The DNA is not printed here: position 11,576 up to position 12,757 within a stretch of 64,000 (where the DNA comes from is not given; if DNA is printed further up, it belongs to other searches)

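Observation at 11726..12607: Parvulin-like PPIase-domain gene translationally coupled to the T1SS ABC transporter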

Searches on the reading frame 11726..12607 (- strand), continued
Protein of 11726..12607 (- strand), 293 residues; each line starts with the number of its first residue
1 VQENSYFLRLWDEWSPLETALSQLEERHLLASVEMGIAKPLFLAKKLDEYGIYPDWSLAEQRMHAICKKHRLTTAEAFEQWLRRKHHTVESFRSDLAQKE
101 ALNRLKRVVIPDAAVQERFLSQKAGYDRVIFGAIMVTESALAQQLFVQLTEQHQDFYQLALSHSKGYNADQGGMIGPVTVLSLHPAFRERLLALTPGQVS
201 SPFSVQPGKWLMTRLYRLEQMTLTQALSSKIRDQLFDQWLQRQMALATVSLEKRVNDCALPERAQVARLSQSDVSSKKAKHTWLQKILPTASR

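Call 34: search_protein_families(library=ncbifam, proteins=[P0007, P0008, P0020, P0023, P0006, P0019, P0029, P0037, P0049, P0057], max_evalue=0.001)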
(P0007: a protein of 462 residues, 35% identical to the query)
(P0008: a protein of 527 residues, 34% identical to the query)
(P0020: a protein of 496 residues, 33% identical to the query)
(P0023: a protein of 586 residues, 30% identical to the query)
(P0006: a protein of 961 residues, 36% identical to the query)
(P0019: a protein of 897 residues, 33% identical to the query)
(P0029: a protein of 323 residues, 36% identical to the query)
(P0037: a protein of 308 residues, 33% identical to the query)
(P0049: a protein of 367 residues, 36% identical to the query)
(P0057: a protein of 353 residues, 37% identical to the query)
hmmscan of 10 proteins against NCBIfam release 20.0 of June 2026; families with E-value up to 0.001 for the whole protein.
P0007 (462 aa): 4 families
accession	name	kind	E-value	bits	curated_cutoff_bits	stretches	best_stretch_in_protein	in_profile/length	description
TIGR04500.1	PpiC_rel_mature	subfamily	4.1e-11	42.7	180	1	72-228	168-329/340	TIGR04500 family putative peptide maturation system protein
TIGR02933.1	nifM_nitrog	equivalog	1.7e-09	38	168.2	1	351-421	149-219/256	nitrogen fixation protein NifM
NF008054.0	PRK10788.1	equivalog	2.4e-05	23.2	493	0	98-208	251-363/626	peptidylprolyl isomerase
NF011969.0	PRK15441.1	equivalog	0.00022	21.6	127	0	346-392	17-62/93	peptidylprolyl isomerase PpiC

P0008 (527 aa): 4 families
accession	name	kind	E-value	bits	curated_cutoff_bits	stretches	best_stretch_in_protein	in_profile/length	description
TIGR02933.1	nifM_nitrog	equivalog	2.1e-11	44.2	168.2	1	333-395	147-209/256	nitrogen fixation protein NifM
TIGR04500.1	PpiC_rel_mature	subfamily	1e-06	28.3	180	1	56-203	176-328/340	TIGR04500 family putative peptide maturation system protein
NF008054.0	PRK10788.1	equivalog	2.5e-06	26.5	493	0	73-178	250-357/626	peptidylprolyl isomerase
NF002824.0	PRK02998.1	subfamily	0.00085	18.8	360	0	318-362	135-179/283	peptidylprolyl isomerase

P0020 (496 aa): 2 families
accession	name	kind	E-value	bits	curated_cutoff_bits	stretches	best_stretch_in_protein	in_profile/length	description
TIGR04500.1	PpiC_rel_mature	subfamily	2.2e-10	40.3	180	1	106-260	168-327/340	TIGR04500 family putative peptide maturation system protein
TIGR02933.1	nifM_nitrog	equivalog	3.3e-08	33.7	168.2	0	382-463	148-226/256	nitrogen fixation protein NifM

P0023 (586 aa): 2 families
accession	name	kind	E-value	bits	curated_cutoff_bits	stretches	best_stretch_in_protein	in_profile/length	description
TIGR04500.1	PpiC_rel_mature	subfamily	1.9e-12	47.1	180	2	76-230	168-327/340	TIGR04500 family putative peptide maturation system protein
TIGR02933.1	nifM_nitrog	equivalog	1.7e-05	24.9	168.2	0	228-435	45-247/256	nitrogen fixation protein NifM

P0006 (961 aa): 185 families (the best 25 are shown)
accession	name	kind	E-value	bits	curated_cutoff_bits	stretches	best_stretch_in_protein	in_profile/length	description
TIGR01846.1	type_I_sec_HlyB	subfamily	1.3e-125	420.3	725.55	1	291-948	30-691/694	type I secretion system permease/ATPase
TIGR03375.1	type_I_sec_LssB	subfamily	9.4e-109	364.6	693.1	1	292-936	33-689/696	type I secretion system permease/ATPase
TIGR01193.1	bacteriocin_ABC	subfamily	9.7e-83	278.9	523.85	1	389-947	150-707/708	peptide cleavage/export ABC transporter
TIGR02204.1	MsbA_rel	hypoth_equivalog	1.3e-79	268.4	780.4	1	399-945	22-571/576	ABC transporter, permease/ATP-binding protein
TIGR02203.1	MsbA_lipidA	equivalog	1.6e-77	261.3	602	1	414-947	33-567/572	lipid A export permease/ATP-binding protein MsbA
TIGR03796.1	NHLM_micro_ABC1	equivalog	2.1e-77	261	853.3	1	375-945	133-708/710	NHLP family bacteriocin export ABC transporter peptidase/permease/ATPase subunit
TIGR01842.1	type_I_sec_PrtD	subfamily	4.6e-70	236.7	510.15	1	399-935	10-540/544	type I secretion system permease/ATPase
TIGR00958.1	3a01208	subfamily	4.1e-68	230.3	874.6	1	400-945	169-710/711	antigen peptide transporter 2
NF045513.1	HepA_fam_ABC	equivalog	4.1e-68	230.3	725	1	433-947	91-607/610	heterocyst formation ABC transporter subunit HepA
TIGR03797.1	NHLM_micro_ABC2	equivalog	3.3e-67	227.5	709.4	1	399-947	140-683/686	NHLP bacteriocin export ABC transporter permease/ATPase subunit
NF010178.0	PRK13657.1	equivalog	1.6e-66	225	733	1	390-951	14-572/588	glucan ABC transporter ATP-binding protein/ permease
NF052233.1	CphA_assoc_ABC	equivalog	1.4e-61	208.8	880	1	415-951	204-745/766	cyanophycin metabolism-associated ABC transporter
NF008364.0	PRK11160.1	equivalog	1.2e-59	202.5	630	1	514-948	138-574/575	heme ABC transporter ATP-binding protein/permease CydC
TIGR02868.1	CydC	equivalog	8.6e-59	199.6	329.05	1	522-906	141-527/530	thiol reductant ABC exporter subunit CydC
NF008381.0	PRK11176.1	equivalog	3.3e-56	190.8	867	1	421-947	51-577/582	lipid A ABC transporter ATP-binding protein/permease MsbA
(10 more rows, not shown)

P0019 (897 aa): 180 families (the best 25 are shown)
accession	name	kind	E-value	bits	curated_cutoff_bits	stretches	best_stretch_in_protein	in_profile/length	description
TIGR03375.1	type_I_sec_LssB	subfamily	1.2e-108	364.2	693.1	1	291-878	111-691/696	type I secretion system permease/ATPase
TIGR01846.1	type_I_sec_HlyB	subfamily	2.7e-104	349.9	725.55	1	312-886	122-689/694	type I secretion system permease/ATPase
TIGR01193.1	bacteriocin_ABC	subfamily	2.3e-69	234.7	523.85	1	324-885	151-705/708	peptide cleavage/export ABC transporter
TIGR01842.1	type_I_sec_PrtD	subfamily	7.6e-69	232.7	510.15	1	334-877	11-542/544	type I secretion system permease/ATPase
TIGR03796.1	NHLM_micro_ABC1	equivalog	1e-68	232.2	853.3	1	321-885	145-708/710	NHLP family bacteriocin export ABC transporter peptidase/permease/ATPase subunit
TIGR02204.1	MsbA_rel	hypoth_equivalog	2.1e-66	224.8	780.4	1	342-885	31-571/576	ABC transporter, permease/ATP-binding protein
TIGR03797.1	NHLM_micro_ABC2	equivalog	1e-65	222.6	709.4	1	331-885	137-681/686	NHLP bacteriocin export ABC transporter permease/ATPase subunit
TIGR00958.1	3a01208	subfamily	7.9e-60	202.9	874.6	1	327-885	162-710/711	antigen peptide transporter 2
TIGR02203.1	MsbA_lipidA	equivalog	1.8e-59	201.8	602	1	350-886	35-566/572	lipid A export permease/ATP-binding protein MsbA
TIGR02868.1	CydC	equivalog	3e-54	184.6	329.05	1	438-848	123-529/530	thiol reductant ABC exporter subunit CydC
NF045513.1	HepA_fam_ABC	equivalog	4.9e-54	183.8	725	1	364-886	87-606/610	heterocyst formation ABC transporter subunit HepA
NF008364.0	PRK11160.1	equivalog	7.9e-54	183.2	630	1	455-886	147-572/575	heme ABC transporter ATP-binding protein/permease CydC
NF052233.1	CphA_assoc_ABC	equivalog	4.7e-53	180.6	880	1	322-886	184-740/766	cyanophycin metabolism-associated ABC transporter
NF010178.0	PRK13657.1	equivalog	1.6e-52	178.8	733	1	322-885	12-566/588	glucan ABC transporter ATP-binding protein/ permease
TIGR02857.1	CydD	equivalog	8.9e-47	160.2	435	1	343-861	17-529/529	thiol reductant ABC exporter subunit CydD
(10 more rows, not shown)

P0029 (323 aa): 3 families
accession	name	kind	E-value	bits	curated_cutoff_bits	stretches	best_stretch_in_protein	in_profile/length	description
TIGR02933.1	nifM_nitrog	equivalog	1e-06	28.8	168.2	1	174-272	148-247/256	nitrogen fixation protein NifM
NF008038.0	PRK10770.1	equivalog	3.1e-06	26.2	394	1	171-286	307-420/431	peptidylprolyl isomerase SurA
NF000809.0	PRK00059.1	equivalog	0.0001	21.8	303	1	163-286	204-325/336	peptidylprolyl isomerase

P0037 (308 aa): 1 family
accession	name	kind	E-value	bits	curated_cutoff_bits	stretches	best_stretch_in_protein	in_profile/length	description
TIGR04500.1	PpiC_rel_mature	subfamily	1.1e-11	44.6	180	1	80-290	110-327/340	TIGR04500 family putative peptide maturation system protein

P0049 (367 aa): 1 family
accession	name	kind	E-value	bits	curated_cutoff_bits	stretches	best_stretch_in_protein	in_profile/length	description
TIGR02933.1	nifM_nitrog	equivalog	5.7e-05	23.1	168.2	1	74-207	108-243/256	nitrogen fixation protein NifM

P0057 (353 aa): 1 family
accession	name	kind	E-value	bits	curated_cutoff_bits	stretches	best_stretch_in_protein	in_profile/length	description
TIGR02933.1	nifM_nitrog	equivalog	6.2e-06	26.3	168.2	1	96-183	118-209/256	nitrogen fixation protein NifM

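Call 40: search_solved_structures(query=A1, max_evalue=0.01, show_alignments=5)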
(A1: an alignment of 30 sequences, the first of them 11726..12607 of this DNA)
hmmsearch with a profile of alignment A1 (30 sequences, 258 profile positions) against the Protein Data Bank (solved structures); distinct sequences matched with E-value up to 0.01: 60.
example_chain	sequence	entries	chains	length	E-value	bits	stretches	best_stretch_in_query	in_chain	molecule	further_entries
1m5y_A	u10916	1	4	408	2.6e-14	56.5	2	137-216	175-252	Survival protein surA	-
9hg5_F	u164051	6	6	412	2.8e-14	56.4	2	137-216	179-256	Chaperone SurA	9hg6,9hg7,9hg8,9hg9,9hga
8pz1_F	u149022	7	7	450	3.6e-14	56.1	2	137-216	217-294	Chaperone SurA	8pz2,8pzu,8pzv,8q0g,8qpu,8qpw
8qpv_F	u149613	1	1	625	1.5e-13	54.1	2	137-216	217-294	Chaperone SurA,Outer membrane protein X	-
8qp5_P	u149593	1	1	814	2.9e-13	53.1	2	137-216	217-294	Chaperone SurA,Serine protease EspP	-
6vj4_A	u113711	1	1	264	5.1e-12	49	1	21-236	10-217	Peptidylprolyl isomerase PrsA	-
6vj6_A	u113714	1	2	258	1.1e-11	47.9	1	22-240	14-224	Peptidylprolyl isomerase (PrsA)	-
5htf_A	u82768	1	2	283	2e-09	40.5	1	50-216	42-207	Foldase protein PrsA 1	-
1zk6_A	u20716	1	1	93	2.2e-08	37.1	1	133-213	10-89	Foldase protein prsA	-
6xd8_A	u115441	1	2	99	2.6e-08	36.9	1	133-219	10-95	Foldase protein PrsA 1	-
4wo7_A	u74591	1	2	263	4.2e-08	36.2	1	59-246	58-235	Foldase protein PrsA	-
1jns_A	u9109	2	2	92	2.8e-07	33.5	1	133-215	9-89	PEPTIDYL-PROLYL CIS-TRANS ISOMERASE C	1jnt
2pv3_A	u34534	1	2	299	3.8e-07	33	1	137-218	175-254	Chaperone surA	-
3gpk_A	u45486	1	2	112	5.8e-07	32.5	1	140-213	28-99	PpiC-type peptidyl-prolyl cis-trans isomerase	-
2pv1_A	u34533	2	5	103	6e-07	32.4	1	137-215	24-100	Chaperone surA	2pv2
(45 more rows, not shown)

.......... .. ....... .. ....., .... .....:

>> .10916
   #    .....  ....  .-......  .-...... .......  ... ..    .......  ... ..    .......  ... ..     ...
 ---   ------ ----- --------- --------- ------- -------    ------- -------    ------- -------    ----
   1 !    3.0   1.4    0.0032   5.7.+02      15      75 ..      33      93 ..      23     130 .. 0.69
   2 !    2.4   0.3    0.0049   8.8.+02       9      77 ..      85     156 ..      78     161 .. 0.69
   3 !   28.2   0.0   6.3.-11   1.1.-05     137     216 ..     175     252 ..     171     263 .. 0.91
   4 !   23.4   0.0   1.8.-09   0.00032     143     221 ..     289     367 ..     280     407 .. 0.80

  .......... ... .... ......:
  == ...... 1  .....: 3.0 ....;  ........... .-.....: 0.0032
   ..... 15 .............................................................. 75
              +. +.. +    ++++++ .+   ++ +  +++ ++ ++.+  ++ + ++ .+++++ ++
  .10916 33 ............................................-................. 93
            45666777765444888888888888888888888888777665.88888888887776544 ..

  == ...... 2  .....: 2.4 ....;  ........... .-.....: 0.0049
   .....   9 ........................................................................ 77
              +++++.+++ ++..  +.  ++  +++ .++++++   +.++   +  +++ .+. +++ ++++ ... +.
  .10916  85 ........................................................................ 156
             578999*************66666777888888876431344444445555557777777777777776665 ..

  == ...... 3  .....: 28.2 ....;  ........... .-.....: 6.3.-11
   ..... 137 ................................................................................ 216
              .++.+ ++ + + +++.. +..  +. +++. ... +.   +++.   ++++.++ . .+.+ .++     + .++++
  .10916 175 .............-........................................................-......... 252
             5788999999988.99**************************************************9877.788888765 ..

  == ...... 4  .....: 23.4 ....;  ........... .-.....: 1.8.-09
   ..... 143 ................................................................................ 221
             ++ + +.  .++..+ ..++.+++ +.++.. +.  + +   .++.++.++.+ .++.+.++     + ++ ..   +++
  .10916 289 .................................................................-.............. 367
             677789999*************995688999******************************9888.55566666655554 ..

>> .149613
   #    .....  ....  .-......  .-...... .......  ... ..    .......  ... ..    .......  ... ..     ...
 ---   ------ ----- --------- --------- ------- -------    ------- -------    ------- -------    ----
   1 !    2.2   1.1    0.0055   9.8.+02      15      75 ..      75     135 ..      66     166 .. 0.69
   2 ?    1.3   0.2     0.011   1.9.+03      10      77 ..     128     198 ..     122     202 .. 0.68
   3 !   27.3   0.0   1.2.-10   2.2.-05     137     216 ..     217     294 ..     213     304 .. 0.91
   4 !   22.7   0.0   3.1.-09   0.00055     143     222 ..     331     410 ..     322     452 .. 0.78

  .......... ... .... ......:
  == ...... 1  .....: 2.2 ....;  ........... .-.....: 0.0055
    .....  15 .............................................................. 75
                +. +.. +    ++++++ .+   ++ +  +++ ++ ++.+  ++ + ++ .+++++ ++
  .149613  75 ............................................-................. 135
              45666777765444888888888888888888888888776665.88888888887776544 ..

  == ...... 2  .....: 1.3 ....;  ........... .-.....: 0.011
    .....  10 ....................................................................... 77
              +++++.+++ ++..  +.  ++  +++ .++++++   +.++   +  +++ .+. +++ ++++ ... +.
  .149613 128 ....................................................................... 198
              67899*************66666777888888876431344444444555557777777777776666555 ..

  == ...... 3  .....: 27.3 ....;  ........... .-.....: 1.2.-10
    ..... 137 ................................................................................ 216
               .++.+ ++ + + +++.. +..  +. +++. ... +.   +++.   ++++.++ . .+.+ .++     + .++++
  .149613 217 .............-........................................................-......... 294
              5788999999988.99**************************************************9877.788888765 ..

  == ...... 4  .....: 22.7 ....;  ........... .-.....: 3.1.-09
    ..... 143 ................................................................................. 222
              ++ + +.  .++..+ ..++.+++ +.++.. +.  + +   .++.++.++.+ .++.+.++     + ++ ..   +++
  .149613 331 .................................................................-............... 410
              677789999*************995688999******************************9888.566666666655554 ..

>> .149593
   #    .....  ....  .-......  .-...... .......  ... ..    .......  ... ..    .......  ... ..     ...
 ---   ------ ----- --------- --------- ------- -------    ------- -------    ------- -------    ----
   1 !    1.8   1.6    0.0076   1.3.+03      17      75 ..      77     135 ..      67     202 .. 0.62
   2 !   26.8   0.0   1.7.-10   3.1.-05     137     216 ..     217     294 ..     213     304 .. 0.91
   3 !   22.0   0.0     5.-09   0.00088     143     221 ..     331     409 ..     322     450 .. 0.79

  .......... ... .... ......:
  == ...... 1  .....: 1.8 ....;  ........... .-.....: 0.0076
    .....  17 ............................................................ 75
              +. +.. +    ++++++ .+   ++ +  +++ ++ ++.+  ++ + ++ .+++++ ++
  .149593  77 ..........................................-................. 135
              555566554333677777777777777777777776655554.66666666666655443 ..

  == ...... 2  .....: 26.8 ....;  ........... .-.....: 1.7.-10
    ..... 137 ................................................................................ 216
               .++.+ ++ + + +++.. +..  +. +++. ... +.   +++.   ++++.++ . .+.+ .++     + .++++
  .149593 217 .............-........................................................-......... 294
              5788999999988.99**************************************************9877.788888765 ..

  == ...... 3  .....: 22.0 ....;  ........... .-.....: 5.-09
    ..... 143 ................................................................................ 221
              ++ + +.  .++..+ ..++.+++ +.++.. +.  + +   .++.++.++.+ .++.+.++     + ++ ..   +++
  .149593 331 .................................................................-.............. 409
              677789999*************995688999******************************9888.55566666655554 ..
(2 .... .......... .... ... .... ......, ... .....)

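Call 46: search_dna_similar(query=window:11726-12607:-, collection=plasmids, mode=protein, max_evalue=0.00001, max_rows=25)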
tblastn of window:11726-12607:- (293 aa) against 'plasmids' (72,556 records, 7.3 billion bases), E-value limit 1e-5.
Records with a match: 23; places in all: 24; records where one place covers at least 80% of the query: 1.
Best place of each record, by identity: <60% 23.
By first word of the organism name: Nostoc 6; Leptolyngbya 6; Calothrix 4; Picosynechococcus 3; Acaryochloris 2; Aulosira 1; Synechococcus 1.
By predicted mobility (MOB-suite, as given by PLSDB): non-mobilizable 16; conjugative 5; mobilizable 2.
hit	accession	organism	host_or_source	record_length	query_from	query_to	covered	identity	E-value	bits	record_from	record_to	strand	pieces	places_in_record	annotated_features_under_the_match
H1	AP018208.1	Calothrix brevissima NIES-22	-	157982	1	252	86%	27.8%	2e-18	92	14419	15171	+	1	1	hypothetical protein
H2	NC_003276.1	Nostoc sp. PCC 7120 = FACHB-418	-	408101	40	270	79%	26.5%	1e-15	84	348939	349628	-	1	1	peptidylprolyl isomerase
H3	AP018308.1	Aulosira laxa NIES-50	-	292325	51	251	69%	28.4%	4e-14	80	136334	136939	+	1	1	PpiC-type peptidyl-prolyl cis-trans isomerase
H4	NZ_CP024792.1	Nostoc flagelliforme CCNUN1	cell culture,desert soil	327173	28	251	76%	25.1%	2e-12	75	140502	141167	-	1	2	peptidylprolyl isomerase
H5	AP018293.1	Calothrix sp. NIES-4105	-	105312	67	257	65%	28.8%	6e-17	88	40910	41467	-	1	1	hypothetical protein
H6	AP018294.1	Calothrix sp. NIES-4105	-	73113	70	257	64%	28.2%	9e-15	82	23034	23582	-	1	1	hypothetical protein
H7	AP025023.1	Calothrix sp. PCC 7716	-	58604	70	257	64%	28.2%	2e-14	81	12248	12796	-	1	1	hypothetical protein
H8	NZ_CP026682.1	Nostoc sp. 'Peltigera membranacea cyanobiont' N6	Lichen thallus,Peltigera membranacea ...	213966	68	251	63%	28.1%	1e-15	84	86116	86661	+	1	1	peptidylprolyl isomerase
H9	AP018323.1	Nostoc sp. HK-01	-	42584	48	244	67%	24.3%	3e-8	62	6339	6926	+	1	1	PpiC-type peptidyl-prolyl cis-trans isomerase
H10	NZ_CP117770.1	Nostoc sp. UHCC 0926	whole organism,lichen surface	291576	119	281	56%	29.3%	3e-15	83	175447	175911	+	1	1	peptidylprolyl isomerase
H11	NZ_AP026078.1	Acaryochloris marina MBIC10699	cell culture,Ascidian, Diplosoma similis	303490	112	250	47%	34.3%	2e-15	84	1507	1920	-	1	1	peptidylprolyl isomerase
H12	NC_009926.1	Acaryochloris marina MBIC11017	-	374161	112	250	47%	34.3%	2e-15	84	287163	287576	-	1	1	peptidylprolyl isomerase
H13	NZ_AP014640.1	Leptolyngbya boryana IAM M-101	-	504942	119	240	42%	36.0%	7e-15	82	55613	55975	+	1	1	peptidylprolyl isomerase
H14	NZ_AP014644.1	Leptolyngbya boryana dg5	-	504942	119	240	42%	36.0%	7e-15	82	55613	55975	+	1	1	peptidylprolyl isomerase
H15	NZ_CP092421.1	Leptolyngbya boryana IU 594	-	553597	119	240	42%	36.0%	7e-15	82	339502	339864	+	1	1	peptidylprolyl isomerase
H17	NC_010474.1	Picosynechococcus sp. PCC 7002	-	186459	63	241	61%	23.9%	2e-10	69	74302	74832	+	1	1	peptidylprolyl isomerase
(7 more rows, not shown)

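Call 47: predict_structure(alignment_id=A1)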
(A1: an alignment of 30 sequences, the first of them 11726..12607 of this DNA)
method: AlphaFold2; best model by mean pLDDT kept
length: 293 residues; sequences in the alignment: 30
mean_pLDDT: 90.4   pTM: 0.78
mean pLDDT of the five models: 90.4, 89.9, 89.2, 89.1, 88.7
residues with pLDDT >= 90: 244; 70-90: 9; 50-70: 20; < 50: 20
segments of 3 or more residues with pLDDT < 50: 270-273, 281-293
pLDDT, mean of each block of 10 residues (from residue 1): 85 95 96 95 98 97 97 98 97 97 98 98 97 98 98 98 95 97 95 98 96 98 98 98 95 73 53 50 46 46
secondary structure, 60 per line:
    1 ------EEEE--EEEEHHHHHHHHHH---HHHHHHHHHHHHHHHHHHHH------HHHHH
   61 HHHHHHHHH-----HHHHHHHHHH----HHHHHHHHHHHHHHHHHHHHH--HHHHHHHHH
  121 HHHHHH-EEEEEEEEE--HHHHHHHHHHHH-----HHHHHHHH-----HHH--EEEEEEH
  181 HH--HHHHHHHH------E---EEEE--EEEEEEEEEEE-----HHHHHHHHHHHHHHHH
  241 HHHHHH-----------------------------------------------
elements in order: E7-10 E13-16 H17-26 H30-49 H56-69 H75-84 H89-109 H112-126 E128-136 H139-150 H156-163 E174-179 H185-192 E203-206 E209-219 H225-246
